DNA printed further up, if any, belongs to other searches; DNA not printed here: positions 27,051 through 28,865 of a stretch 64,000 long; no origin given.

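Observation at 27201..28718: Tes / GDGT-MAS-like multi-cluster radical SAM enzyme in a planctomycete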

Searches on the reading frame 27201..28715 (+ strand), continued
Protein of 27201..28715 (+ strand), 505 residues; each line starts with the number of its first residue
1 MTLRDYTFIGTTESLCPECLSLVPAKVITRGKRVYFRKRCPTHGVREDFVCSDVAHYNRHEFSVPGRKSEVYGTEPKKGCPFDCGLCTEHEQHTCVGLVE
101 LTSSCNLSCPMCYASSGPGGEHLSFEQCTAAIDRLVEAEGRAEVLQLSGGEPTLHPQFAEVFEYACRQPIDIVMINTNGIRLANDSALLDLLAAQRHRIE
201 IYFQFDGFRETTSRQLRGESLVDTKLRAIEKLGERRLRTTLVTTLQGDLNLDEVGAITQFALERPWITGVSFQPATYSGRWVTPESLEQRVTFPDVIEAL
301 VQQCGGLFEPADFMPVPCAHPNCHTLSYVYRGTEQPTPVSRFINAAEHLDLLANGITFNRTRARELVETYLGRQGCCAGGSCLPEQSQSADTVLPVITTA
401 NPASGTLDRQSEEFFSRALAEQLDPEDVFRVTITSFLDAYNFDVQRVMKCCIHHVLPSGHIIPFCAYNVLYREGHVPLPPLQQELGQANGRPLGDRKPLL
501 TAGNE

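Call 67: list_cluster_members(proteins=[P0121, P0124, P0125, P0128, P0129, P0132, P0133, P0138, P0150, P0166])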
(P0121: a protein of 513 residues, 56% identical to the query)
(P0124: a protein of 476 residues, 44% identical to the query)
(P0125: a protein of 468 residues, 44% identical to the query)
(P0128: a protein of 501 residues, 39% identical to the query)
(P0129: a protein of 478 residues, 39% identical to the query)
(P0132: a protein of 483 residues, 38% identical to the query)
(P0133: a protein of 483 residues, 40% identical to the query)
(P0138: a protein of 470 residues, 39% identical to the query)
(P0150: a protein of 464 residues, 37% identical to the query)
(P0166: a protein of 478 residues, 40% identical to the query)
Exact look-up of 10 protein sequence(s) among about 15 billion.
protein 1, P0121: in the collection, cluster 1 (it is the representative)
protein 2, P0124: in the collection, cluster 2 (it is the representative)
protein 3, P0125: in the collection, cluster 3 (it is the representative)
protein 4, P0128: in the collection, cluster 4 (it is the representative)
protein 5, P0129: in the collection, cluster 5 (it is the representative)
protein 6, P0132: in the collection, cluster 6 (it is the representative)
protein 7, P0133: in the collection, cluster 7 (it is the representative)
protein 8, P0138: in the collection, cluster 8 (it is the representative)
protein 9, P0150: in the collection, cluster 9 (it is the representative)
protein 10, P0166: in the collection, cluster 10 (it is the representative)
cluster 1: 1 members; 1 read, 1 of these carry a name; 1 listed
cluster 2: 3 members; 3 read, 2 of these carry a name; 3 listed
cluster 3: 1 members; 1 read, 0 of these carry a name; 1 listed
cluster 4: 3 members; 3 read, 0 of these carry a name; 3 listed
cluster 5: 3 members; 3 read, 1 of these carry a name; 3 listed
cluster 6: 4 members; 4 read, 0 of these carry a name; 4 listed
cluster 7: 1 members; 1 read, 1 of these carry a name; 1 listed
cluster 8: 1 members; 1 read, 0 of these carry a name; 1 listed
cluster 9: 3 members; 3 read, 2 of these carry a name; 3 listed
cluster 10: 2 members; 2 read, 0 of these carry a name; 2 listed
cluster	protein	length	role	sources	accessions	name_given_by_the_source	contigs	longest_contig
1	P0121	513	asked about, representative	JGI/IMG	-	hypothetical protein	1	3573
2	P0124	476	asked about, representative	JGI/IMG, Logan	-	uncharacterized radical SAM superfamily Fe-S cluster-containing enzyme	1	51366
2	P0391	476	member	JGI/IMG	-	uncharacterized radical SAM superfamily Fe-S cluster-containing enzyme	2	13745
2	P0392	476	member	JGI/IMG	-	-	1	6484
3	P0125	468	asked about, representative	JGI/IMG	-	-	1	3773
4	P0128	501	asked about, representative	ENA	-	-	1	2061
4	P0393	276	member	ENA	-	-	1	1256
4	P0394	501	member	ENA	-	-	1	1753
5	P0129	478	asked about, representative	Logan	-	-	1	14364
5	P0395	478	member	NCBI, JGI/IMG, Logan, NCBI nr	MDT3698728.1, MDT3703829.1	MAG: radical SAM protein [Thermincola sp.] | uncharacterized radical SAM superfamily Fe-S cluster-containing enzyme | radical SAM protein [Thermincola sp.]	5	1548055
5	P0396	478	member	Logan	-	-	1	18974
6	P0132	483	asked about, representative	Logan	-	-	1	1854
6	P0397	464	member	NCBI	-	-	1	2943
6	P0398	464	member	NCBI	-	-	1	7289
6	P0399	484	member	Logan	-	-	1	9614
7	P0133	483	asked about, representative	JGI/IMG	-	7,8-dihydro-6-hydroxymethylpterin dimethyltransferase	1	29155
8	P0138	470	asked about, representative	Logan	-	-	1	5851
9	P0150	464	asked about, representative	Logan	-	-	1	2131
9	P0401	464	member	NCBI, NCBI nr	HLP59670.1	MAG TPA: radical SAM protein [Candidatus Deferrimicrobium sp.] | radical SAM protein [Candidatus Deferrimicrobium sp.]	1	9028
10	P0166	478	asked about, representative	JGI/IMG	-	-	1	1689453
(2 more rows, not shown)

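Call 72: list_cluster_members(proteins=[P0217, P0234, P0225, P0263, P0268, P0226, P0183, P0218, P0147, P0187])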
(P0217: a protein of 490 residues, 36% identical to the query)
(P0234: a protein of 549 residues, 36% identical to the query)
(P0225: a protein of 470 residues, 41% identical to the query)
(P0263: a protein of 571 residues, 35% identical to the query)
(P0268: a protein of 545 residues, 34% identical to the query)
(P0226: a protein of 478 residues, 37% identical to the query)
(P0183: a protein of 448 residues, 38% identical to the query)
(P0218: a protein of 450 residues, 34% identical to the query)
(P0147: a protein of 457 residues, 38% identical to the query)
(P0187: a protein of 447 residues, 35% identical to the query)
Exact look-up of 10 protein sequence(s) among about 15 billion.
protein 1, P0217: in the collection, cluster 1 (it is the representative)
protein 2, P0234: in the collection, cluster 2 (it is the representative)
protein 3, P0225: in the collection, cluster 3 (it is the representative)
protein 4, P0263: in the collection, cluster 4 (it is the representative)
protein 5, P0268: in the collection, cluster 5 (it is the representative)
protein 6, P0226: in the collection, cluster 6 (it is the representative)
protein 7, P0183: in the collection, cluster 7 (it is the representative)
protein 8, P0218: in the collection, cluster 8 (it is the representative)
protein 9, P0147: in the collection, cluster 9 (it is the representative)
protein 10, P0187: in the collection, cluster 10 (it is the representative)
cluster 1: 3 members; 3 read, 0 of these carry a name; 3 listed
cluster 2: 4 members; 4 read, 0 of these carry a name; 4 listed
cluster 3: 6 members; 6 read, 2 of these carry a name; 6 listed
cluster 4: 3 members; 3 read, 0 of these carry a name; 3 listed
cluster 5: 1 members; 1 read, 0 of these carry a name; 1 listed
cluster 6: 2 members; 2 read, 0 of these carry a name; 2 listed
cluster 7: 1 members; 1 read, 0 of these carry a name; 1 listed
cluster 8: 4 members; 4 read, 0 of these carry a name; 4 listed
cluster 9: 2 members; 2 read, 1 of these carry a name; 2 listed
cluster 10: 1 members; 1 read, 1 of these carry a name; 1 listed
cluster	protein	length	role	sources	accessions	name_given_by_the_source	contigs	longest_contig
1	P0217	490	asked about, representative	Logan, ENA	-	-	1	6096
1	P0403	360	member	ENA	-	-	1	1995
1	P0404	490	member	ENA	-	-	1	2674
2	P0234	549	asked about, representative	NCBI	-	-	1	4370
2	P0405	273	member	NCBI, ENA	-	-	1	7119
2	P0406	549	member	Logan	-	-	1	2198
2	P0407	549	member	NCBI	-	-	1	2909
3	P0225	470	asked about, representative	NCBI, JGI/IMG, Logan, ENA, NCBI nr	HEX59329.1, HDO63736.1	MAG TPA: radical SAM protein [Methanomicrobia archaeon] | radical SAM protein [Methanomicrobia archaeon]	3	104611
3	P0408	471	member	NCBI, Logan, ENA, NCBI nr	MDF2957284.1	MAG: C-terminal domain of the GTP 3' [Candidatus Alkanophagales archaeon MCA70_species_1] | C-terminal domain of the GTP 3' [Candidatus Alkanophaga volatiphilum]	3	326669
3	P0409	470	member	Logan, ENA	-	-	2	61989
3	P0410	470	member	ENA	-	-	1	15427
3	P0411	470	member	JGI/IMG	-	-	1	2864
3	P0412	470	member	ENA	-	-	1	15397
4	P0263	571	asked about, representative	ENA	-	-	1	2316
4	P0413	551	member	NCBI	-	-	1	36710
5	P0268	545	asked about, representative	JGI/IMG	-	-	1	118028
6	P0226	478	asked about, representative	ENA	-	-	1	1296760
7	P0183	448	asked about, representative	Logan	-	-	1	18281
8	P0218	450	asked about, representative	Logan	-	-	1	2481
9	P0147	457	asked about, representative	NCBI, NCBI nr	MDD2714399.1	MAG: radical SAM protein [Candidatus Wallbacteria bacterium] | radical SAM protein [Candidatus Wallbacteria bacterium]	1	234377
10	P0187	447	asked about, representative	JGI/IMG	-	7,8-dihydro-6-hydroxymethylpterin dimethyltransferase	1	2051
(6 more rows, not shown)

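Call 73: find_encoding_contigs(protein=P0147, flank=5000, max_places=1)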
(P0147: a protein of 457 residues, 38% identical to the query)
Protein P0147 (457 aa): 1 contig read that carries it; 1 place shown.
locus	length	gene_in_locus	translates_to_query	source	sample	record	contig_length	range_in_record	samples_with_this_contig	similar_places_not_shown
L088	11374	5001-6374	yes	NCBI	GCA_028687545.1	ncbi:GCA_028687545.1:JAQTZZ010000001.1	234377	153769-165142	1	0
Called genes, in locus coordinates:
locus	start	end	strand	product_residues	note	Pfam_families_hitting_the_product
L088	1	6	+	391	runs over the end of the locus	PF13439:Glyco_transf_4, PF13579:Glyco_trans_4_4, PF20706:GT4-conflict, PF08323:Glyco_transf_5 (weak), PF00534:Glycos_transf_1, PF13692:Glyco_trans_1_4, PF13524:Glyco_trans_1_2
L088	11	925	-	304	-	PF00483:NTP_transferase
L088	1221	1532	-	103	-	PF10387:DUF2442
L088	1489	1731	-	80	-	PF13711:DUF4160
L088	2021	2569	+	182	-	-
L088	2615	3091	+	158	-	-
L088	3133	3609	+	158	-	-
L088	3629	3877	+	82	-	-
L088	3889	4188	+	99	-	-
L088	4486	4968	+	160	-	-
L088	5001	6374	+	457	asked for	PF23545:Zn_ribbon_HMPTM, PF04055:Radical_SAM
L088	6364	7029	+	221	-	PF04140:ICMT, PF04191:PEMT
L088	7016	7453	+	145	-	PF14340:DUF4395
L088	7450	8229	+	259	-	PF01790:LGT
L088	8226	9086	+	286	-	PF00561:Abhydrolase_1 (weak), PF12146:Hydrolase_4, PF12697:Abhydrolase_6 (faint), PF20408:Abhydrolase_11 (faint), PF00326:Peptidase_S9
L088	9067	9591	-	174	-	PF18967:PycTM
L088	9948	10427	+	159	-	PF22811:Zn_ribbon_NrdR, PF03477:ATP-cone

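Call 74: find_encoding_contigs(protein=P0401, flank=5000, max_places=1)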
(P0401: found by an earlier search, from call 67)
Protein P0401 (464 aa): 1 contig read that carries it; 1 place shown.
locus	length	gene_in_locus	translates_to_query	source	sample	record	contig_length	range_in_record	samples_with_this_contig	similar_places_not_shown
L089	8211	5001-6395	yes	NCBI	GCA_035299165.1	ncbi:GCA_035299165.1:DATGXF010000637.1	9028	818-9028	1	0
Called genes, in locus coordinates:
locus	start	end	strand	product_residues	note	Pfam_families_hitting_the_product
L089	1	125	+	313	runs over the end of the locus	PF02463:SMC_N (faint), PF13175:AAA_15 (faint), PF13304:AAA_21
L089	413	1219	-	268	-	PF12679:ABC2_membrane_2, PF12730:ABC2_membrane_4, PF10920:DUF2705 (weak), PF12698:ABC2_membrane_3 (weak), PF13346:ABC2_membrane_5 (weak)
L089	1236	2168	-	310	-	PF00005:ABC_tran, PF13304:AAA_21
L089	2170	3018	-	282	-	PF12679:ABC2_membrane_2 (weak)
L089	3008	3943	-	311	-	PF13175:AAA_15 (faint), PF13476:AAA_23 (weak), PF00005:ABC_tran, PF13304:AAA_21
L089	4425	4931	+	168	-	PF04140:ICMT, PF04191:PEMT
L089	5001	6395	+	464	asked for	PF23545:Zn_ribbon_HMPTM, PF13353:Fer4_12 (weak), PF04055:Radical_SAM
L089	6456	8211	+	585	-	PF06050:HGD-D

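Call 75: find_encoding_contigs(protein=P0399, flank=5000, max_places=1)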
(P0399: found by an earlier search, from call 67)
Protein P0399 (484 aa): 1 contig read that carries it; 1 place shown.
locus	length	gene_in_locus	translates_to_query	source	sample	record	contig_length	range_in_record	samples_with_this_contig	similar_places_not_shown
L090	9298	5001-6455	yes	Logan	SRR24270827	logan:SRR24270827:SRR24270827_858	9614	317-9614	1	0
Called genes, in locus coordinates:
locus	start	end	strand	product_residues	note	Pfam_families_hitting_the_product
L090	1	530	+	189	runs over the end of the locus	PF04140:ICMT, PF04191:PEMT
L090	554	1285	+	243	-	-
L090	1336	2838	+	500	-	PF00155:Aminotran_1_2 (faint), PF00266:Aminotran_5, PF01212:Beta_elim_lyase (weak), PF01041:DegT_DnrJ_EryC1 (weak), PF00581:Rhodanese (weak)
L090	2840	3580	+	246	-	PF00106:adh_short, PF08659:KR, PF13561:adh_short_C2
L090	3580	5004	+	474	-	PF23545:Zn_ribbon_HMPTM, PF04055:Radical_SAM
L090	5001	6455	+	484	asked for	PF23545:Zn_ribbon_HMPTM, PF04055:Radical_SAM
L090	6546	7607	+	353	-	PF00109:ketoacyl-synt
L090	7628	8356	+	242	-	PF00106:adh_short, PF08659:KR, PF13561:adh_short_C2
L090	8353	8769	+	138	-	PF00550:PP-binding (weak)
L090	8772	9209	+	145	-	PF07977:FabA (weak)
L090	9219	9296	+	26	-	?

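Call 76: find_encoding_contigs(protein=P0166, flank=5000, max_places=1)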
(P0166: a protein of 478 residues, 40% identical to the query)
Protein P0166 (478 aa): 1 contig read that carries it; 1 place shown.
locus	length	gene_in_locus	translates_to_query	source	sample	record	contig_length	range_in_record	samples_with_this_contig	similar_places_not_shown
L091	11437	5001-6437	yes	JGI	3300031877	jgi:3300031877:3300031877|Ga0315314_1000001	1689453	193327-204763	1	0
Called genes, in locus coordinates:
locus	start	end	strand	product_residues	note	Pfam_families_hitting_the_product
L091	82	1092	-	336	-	PF02754:CCG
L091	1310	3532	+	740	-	PF04879:Molybdop_Fe4S4, PF00384:Molybdopterin, PF01568:Molydop_binding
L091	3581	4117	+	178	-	PF12797:Fer4_2 (weak), PF12838:Fer4_7 (weak), PF13247:Fer4_11, PF14697:Fer4_21 (weak), PF12838:Fer4_7 (weak), PF13187:Fer4_9 (weak), PF25160:LdpA_Fe-S-bd (weak), PF00037:Fer4 (weak), +4 more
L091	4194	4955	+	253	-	PF02665:Nitrate_red_gam (weak)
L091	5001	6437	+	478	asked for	PF23545:Zn_ribbon_HMPTM, PF04055:Radical_SAM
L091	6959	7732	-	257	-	PF13489:Methyltransf_23, PF01209:Ubie_methyltran, PF08241:Methyltransf_11, PF08242:Methyltransf_12, PF13649:Methyltransf_25, PF13847:Methyltransf_31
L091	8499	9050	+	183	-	PF00296:Bac_luciferase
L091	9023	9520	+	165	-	PF00296:Bac_luciferase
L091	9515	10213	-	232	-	PF00005:ABC_tran, PF13304:AAA_21 (faint)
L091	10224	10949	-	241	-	PF00005:ABC_tran, PF12399:BCA_ABC_TP_C (faint)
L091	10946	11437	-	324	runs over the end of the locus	PF02653:BPD_transp_2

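Call 88: search_protein_families(library=pfam, proteins=[P0135, P0164, P0207, P0246, P0221, P0169, P0200, P0205, P0243, P0267], max_evalue=0.0001)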
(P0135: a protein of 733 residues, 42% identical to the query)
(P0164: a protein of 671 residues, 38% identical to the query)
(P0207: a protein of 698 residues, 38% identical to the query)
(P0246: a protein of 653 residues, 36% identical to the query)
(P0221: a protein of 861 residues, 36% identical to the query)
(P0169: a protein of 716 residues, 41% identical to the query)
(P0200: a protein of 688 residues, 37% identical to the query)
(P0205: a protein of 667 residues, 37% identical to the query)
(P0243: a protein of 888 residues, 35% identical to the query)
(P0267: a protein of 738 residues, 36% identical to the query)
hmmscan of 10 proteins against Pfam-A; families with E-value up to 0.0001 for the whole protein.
P0135 (733 aa): 3 families
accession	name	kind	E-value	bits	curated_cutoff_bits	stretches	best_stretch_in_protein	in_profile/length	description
PF01790.23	LGT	-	1.6e-22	80.4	24.9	1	4-236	1-232/240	Prolipoprotein diacylglyceryl transferase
PF04055.27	Radical_SAM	-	2.3e-22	80.4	29.5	1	376-537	2-166/166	Radical SAM superfamily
PF23545.1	Zn_ribbon_HMPTM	-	9.2e-16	57.6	27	1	284-326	2-44/45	HMPTM N-terminal zinc ribbon domain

P0164 (671 aa): 3 families
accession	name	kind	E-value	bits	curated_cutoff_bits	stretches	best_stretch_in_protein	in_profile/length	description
PF01790.23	LGT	-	2.4e-28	99.5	24.9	1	5-219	14-234/240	Prolipoprotein diacylglyceryl transferase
PF23545.1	Zn_ribbon_HMPTM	-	6.6e-15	54.8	27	1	249-290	2-43/45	HMPTM N-terminal zinc ribbon domain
PF04055.27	Radical_SAM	-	4.7e-13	50.1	29.5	1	329-487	2-164/166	Radical SAM superfamily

P0207 (698 aa): 8 families
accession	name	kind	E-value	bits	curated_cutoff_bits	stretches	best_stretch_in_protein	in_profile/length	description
PF04055.27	Radical_SAM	-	6.9e-22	78.8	29.5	1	342-502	2-166/166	Radical SAM superfamily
PF23545.1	Zn_ribbon_HMPTM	-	1.6e-20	72.9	27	1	250-294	1-45/45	HMPTM N-terminal zinc ribbon domain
PF08241.18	Methyltransf_11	-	4.4e-17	62.9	21.2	1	49-141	1-95/95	Methyltransferase domain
PF13649.12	Methyltransf_25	-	2.9e-16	60.4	27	1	48-137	1-97/97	Methyltransferase domain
PF13489.12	Methyltransf_23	-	6.3e-13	49.2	27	1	42-182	20-159/164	Methyltransferase domain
PF13847.12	Methyltransf_31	-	1.5e-11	44.6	27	1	44-153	3-123/145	Methyltransferase domain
PF08242.18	Methyltransf_12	-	2.5e-11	44.6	30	1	49-139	1-98/98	Methyltransferase domain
PF01209.24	Ubie_methyltran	-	4.2e-06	26.7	20.1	1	43-141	46-151/233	ubiE/COQ5 methyltransferase family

P0246 (653 aa): 3 families
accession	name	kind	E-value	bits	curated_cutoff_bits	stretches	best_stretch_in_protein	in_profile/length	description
PF12804.13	NTP_transf_3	-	8.1e-37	127.3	27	1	8-166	1-156/160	MobA-like NTP transferase domain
PF04055.27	Radical_SAM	-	5.5e-19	69.4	29.5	1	304-463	2-166/166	Radical SAM superfamily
PF23545.1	Zn_ribbon_HMPTM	-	3.6e-18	65.3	27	1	214-256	3-45/45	HMPTM N-terminal zinc ribbon domain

P0221 (861 aa): 4 families
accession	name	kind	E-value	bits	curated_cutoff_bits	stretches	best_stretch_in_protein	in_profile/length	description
PF12804.13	NTP_transf_3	-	1.2e-38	133.2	27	1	32-190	1-157/160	MobA-like NTP transferase domain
PF04055.27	Radical_SAM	-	2.5e-23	83.5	29.5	1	503-663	1-166/166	Radical SAM superfamily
PF23545.1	Zn_ribbon_HMPTM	-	1.6e-20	72.8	27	1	412-455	2-45/45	HMPTM N-terminal zinc ribbon domain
PF01966.28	HD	-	3e-10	40.8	22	1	245-334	1-114/116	HD domain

P0169 (716 aa): 2 families
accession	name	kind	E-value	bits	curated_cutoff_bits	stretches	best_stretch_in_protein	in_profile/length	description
PF04055.27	Radical_SAM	-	1.1e-18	68.4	29.5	1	113-274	4-165/166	Radical SAM superfamily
PF23545.1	Zn_ribbon_HMPTM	-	2.3e-16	59.5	27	1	18-62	1-45/45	HMPTM N-terminal zinc ribbon domain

P0200 (688 aa): 3 families
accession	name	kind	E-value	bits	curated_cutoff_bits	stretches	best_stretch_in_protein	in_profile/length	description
PF18978.5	DUF5714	-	3.4e-54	183.4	26.2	1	517-686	1-173/173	Family of unknown function (DUF5714)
PF04055.27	Radical_SAM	-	7.5e-26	91.7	29.5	1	101-258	2-165/166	Radical SAM superfamily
PF23545.1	Zn_ribbon_HMPTM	-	9.3e-20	70.4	27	1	8-51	2-45/45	HMPTM N-terminal zinc ribbon domain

P0205 (667 aa): 3 families
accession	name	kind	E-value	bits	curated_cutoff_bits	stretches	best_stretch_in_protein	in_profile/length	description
PF23545.1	Zn_ribbon_HMPTM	-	8.4e-18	64.1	27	1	13-56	2-45/45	HMPTM N-terminal zinc ribbon domain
PF04055.27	Radical_SAM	-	4.4e-14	53.4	29.5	1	109-275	2-165/166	Radical SAM superfamily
PF13353.11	Fer4_12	-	9.7e-05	23.1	22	0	111-167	12-66/137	4Fe-4S single cluster domain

P0243 (888 aa): 3 families
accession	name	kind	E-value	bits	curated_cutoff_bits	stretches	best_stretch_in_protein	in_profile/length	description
PF04055.27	Radical_SAM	-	1.8e-20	74.2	29.5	1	95-254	1-165/166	Radical SAM superfamily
PF00501.34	AMP-binding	-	4.2e-15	55.9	29.9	1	546-734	168-375/384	AMP-binding enzyme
PF23545.1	Zn_ribbon_HMPTM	-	4.8e-15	55.3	27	1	6-49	2-45/45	HMPTM N-terminal zinc ribbon domain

P0267 (738 aa): 3 families
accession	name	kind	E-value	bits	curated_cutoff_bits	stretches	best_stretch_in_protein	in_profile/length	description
PF18978.5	DUF5714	-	1.1e-56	191.5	26.2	1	545-717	1-173/173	Family of unknown function (DUF5714)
PF23545.1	Zn_ribbon_HMPTM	-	7.6e-17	61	27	1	5-46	4-45/45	HMPTM N-terminal zinc ribbon domain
PF04055.27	Radical_SAM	-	1.6e-15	58.1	29.5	1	92-251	2-166/166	Radical SAM superfamily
